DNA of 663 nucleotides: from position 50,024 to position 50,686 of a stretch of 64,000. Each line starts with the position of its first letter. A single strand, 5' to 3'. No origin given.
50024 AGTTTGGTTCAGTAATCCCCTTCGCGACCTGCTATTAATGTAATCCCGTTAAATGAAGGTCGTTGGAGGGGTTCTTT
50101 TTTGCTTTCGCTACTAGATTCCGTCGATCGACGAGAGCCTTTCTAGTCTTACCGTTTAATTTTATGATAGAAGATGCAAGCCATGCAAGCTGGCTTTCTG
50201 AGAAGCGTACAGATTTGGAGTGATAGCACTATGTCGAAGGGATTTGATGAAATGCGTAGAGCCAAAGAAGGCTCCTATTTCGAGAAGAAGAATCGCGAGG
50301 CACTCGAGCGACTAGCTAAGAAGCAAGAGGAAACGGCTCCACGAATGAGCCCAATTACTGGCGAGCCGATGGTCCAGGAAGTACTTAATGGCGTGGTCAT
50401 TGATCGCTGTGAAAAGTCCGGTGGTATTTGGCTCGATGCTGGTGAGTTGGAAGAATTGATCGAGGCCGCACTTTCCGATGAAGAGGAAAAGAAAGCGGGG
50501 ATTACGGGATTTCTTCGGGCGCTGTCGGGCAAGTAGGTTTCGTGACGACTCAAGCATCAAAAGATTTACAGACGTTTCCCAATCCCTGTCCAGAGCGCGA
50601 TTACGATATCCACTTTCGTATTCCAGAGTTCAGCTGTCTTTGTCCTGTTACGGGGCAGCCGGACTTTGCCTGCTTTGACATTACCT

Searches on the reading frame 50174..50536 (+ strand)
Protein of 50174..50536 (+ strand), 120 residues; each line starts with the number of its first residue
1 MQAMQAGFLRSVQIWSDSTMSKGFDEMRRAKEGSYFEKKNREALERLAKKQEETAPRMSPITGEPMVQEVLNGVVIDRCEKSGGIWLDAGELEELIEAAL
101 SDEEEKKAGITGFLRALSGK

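Call 84: search_protein_families(library=pfam, proteins=[window:50174-50536:+], max_evalue=0.1)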
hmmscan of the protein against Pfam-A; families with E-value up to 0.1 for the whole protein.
window:50174-50536:+ (120 aa): 3 families
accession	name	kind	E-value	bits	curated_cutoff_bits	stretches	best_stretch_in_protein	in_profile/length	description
PF13453.11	Zn_ribbon_TFIIB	-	1.2e-08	34.6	22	1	64-98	7-41/41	Transcription factor zinc-finger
PF04568.17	IATP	-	0.0016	19.3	25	1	20-54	48-82/98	Mitochondrial ATPase inhibitor, IATP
PF15187.11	Augurin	-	0.052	14.2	27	1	11-56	49-94/114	Oesophageal cancer-related gene 4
